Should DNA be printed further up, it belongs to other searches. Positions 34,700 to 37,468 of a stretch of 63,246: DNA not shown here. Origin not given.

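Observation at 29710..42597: One operon joins rhaA/rhaB-type genes to a SorE/SrlD-like redox pair and a lipoyl E1-E2-E3 complex: candidate undescribed 6-deoxyhexose route to acetyl-CoA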

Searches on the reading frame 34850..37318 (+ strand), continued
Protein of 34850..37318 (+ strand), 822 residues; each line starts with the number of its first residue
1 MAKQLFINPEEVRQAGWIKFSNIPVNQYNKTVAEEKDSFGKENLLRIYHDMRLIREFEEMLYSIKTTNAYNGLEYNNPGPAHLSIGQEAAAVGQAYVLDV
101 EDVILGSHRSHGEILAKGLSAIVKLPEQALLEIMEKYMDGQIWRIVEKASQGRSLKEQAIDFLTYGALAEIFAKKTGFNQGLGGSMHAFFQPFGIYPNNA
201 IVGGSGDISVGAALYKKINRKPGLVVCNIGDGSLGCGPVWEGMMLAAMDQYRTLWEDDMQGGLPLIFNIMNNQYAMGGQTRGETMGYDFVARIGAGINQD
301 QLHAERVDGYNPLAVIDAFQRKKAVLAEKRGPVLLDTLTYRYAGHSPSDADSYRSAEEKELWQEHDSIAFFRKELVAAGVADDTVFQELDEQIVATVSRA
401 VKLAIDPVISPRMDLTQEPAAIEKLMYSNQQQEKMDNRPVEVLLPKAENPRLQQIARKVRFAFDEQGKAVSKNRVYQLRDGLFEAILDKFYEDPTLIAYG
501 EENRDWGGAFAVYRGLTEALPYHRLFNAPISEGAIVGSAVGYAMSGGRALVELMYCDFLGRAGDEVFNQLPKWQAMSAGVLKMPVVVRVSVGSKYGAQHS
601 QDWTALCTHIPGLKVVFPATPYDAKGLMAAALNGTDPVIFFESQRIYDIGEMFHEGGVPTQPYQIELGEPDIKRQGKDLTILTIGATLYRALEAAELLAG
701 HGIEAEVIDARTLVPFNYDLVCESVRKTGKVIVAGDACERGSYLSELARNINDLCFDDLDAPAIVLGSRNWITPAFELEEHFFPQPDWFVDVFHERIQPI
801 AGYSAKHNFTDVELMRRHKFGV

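Call 74: get_annotated_region(hit=H17, flank=12000)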
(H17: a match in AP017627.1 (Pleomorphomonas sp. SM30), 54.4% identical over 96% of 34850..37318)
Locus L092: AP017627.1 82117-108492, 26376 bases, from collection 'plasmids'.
description: Pleomorphomonas sp. SM30 plasmid pSM30-1 DNA, complete genome
organism: Pleomorphomonas sp. SM30 (NCBI taxid 1885025)
taxonomy: Bacteria; Pseudomonadota; Alphaproteobacteria; Hyphomicrobiales; Pleomorphomonadaceae; Pleomorphomonas; Pleomorphomonas sp. SM30
host: -; source: -; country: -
typing (MOB-suite, as given by PLSDB): non-mobilizable
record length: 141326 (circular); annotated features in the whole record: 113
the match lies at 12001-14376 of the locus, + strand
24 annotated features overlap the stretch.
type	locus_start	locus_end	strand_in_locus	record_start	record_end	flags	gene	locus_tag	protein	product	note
CDS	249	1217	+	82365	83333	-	ytfQ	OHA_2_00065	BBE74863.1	ABC transporter periplasmic-binding protein YtfQ precursor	-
CDS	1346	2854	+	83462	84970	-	rbsA_1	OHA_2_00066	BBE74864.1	ribose import ATP-binding protein RbsA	-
CDS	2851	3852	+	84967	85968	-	ytfT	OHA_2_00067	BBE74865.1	inner membrane ABC transporter permease protein YtfT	-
CDS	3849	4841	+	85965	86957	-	yjfF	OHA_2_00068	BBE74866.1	inner membrane ABC transporter permease protein YjfF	-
CDS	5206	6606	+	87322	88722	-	atzF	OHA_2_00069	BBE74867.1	allophanate hydrolase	-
CDS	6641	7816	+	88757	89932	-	gatA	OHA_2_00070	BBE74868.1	glutamyl-tRNA(Gln) amidotransferase subunit A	-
CDS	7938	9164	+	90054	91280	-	hcaD2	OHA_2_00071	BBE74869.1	pyridine nucleotide-disulfide oxidoreductase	-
CDS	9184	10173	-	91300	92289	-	-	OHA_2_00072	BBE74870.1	sodium bile acid symporter family protein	-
CDS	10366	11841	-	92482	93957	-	xylB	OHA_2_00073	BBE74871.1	xylulose kinase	-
CDS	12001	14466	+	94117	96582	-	acoB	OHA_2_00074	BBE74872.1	acetoin:2, 6-dichlorophenolindophenoloxidoreductase subunit beta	-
CDS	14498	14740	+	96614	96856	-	aceF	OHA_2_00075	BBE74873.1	dihydrolipoyllysine-residue acetyltransferase component of pyruvate dehydrogenase complex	-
CDS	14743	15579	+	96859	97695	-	acoC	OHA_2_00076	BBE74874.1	dihydrolipoyllysine-residue acetyltransferase component of acetoin cleaving system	-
CDS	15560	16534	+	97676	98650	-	deoR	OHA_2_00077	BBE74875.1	deoxyribonucleoside regulator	-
CDS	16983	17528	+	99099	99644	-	ureE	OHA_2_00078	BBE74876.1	urease accessory protein UreE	-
CDS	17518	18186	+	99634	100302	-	ureF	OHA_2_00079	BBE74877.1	urease accessory protein UreF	-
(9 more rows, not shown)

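Call 78: search_protein_families(library=pfam, proteins=[L090:10830-11675:-, L090:15528-16484:+, L090:14825-15523:+], max_evalue=0.01)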
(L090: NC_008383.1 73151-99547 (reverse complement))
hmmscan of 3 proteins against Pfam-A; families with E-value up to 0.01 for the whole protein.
L090:10830-11675:- (281 aa): 1 family
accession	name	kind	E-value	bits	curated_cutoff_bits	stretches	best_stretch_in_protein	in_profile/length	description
PF01261.30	AP_endonuc_2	-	1.3e-30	107.4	31.1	1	26-244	3-234/249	Xylose isomerase-like TIM barrel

L090:15528-16484:+ (318 aa): 1 family
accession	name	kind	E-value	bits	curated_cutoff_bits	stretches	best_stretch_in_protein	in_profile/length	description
PF00294.29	PfkB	-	4.1e-35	122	25.8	1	28-302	35-298/302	pfkB family carbohydrate kinase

L090:14825-15523:+ (232 aa): 9 families
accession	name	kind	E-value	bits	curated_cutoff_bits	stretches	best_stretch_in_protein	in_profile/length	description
PF12697.13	Abhydrolase_6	-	1.7e-18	68.5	26.3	1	10-215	24-214/217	Alpha/beta hydrolase family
PF00561.26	Abhydrolase_1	-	3.2e-14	53.6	25.8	1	3-85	16-102/245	alpha/beta hydrolase fold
PF12146.15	Hydrolase_4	-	1.6e-09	37.9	27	1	12-112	30-139/239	Serine aminopeptidase, S33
PF00975.26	Thioesterase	-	6e-08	33.6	26.4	1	24-72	31-86/226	Thioesterase domain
PF06821.19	Ser_hydrolase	-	5.4e-05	23.6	22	1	38-89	41-94/172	Serine hydrolase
PF01764.32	Lipase_3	-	0.00014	22.2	22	1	39-69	49-80/140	Lipase (class 3)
PF12695.13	Abhydrolase_5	-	0.00033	20.9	27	1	40-84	46-88/164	Alpha/beta hydrolase family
PF00756.26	Esterase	-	0.00049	20.4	22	1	43-85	105-148/251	Putative esterase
PF06342.18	DUF1057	-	0.0036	16.8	21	1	40-108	93-158/297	Alpha/beta hydrolase of unknown function (DUF1057)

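Call 90: find_related_loci(query=A3, collection=metagenome_contigs, flank=10000)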
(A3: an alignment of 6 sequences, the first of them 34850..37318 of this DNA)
Query A3 (822 aa) in metagenome_contigs; peptide patterns used: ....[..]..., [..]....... (x = any residue, [..] = any of these).
600 stretches matched a pattern (row limit reached: there are more); 586 encode a relative of the query (tblastn E <= 1e-3); the best 80 are kept; 80 distinct loci.
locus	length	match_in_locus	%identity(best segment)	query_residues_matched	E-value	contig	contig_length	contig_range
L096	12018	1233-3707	73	1-822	0e+0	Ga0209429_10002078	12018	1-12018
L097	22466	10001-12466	69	1-822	0e+0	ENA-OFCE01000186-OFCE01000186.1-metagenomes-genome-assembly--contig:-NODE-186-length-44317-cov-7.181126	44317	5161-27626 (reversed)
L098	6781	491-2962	69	1-822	0e+0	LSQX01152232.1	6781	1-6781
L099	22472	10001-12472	68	1-822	0e+0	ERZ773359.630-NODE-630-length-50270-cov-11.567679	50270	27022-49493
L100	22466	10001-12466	69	1-822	0e+0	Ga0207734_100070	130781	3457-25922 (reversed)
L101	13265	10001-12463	68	1-821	0e+0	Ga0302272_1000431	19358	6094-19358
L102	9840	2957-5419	68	1-821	0e+0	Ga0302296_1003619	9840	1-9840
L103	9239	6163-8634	67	1-822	0e+0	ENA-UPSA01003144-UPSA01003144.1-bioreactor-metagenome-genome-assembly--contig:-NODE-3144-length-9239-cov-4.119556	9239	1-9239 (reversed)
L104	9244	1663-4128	67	1-822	0e+0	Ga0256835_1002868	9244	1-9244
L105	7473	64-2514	67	1-822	0e+0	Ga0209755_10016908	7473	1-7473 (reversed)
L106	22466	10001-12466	67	1-822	0e+0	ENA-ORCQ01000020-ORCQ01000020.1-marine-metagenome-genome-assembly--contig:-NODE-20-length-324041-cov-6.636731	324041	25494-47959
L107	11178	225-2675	66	1-822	0e+0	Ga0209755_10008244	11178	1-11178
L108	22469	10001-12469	67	1-822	0e+0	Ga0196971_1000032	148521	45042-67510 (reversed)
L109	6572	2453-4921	67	1-822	0e+0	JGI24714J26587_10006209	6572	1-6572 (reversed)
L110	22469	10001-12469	66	1-822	0e+0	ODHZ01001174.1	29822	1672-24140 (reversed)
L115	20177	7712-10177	66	1-822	0e+0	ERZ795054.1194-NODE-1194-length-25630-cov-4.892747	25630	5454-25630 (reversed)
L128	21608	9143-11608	66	1-822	0e+0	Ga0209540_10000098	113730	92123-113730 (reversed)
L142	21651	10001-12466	66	1-822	0e+0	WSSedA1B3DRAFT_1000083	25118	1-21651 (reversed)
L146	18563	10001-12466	66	1-822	0e+0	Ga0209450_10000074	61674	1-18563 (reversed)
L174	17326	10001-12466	65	1-822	0e+0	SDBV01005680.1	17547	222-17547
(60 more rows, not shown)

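Call 95: search_protein_families(library=pfam, proteins=[L174:12491-13729:+, L142:7735-8451:-, L146:14093-14737:+, L128:17010-17795:+, L115:12419-13417:+], max_evalue=0.001)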
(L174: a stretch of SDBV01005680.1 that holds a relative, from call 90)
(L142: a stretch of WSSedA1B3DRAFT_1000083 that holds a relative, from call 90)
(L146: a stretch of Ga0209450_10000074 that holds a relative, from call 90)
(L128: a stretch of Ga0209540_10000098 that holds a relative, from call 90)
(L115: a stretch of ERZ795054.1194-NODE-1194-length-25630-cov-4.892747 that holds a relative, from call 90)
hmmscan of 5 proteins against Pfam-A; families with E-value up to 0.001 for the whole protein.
L174:12491-13729:+ (412 aa): 1 family
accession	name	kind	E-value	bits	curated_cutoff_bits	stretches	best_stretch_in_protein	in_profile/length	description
PF02811.25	PHP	-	1.4e-07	32.4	26.4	1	31-97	3-70/164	PHP domain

L142:7735-8451:- (238 aa): 2 families
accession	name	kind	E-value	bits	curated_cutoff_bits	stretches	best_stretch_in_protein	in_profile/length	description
PF07702.18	UTRA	-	1.9e-22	80.1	23.8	1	118-232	26-140/141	UTRA domain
PF00392.27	GntR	-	1.1e-16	60.6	27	1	10-72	2-64/64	Bacterial regulatory proteins, gntR family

L146:14093-14737:+ (214 aa): 3 families
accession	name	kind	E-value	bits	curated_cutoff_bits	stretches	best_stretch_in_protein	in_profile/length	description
PF13419.12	HAD_2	-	2.1e-31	109.8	23.8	1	5-184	1-177/178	Haloacid dehalogenase-like hydrolase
PF00702.32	Hydrolase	-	1.5e-28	100.9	26.4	1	2-179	1-191/191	haloacid dehalogenase-like hydrolase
PF13242.12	Hydrolase_like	-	1.4e-07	31.8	22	1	140-206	2-74/75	HAD-hyrolase-like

L128:17010-17795:+ (261 aa): 4 families
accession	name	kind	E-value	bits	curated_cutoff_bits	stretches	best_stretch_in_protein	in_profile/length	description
PF13344.12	Hydrolase_6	-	1e-26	93.3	27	1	14-113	1-100/101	Haloacid dehalogenase-like hydrolase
PF13242.12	Hydrolase_like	-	1e-21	77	22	1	186-258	2-74/75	HAD-hyrolase-like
PF00702.32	Hydrolase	-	3.5e-12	47.6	26.4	1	13-220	3-185/191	haloacid dehalogenase-like hydrolase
PF13419.12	HAD_2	-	2.4e-06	28.2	23.8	1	180-232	127-178/178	Haloacid dehalogenase-like hydrolase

L115:12419-13417:+ (332 aa): 1 family
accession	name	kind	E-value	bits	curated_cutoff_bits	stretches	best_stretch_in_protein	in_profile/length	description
PF00248.27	Aldo_ket_red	-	2.4e-75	253.8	24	1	15-323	1-290/291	Aldo/keto reductase family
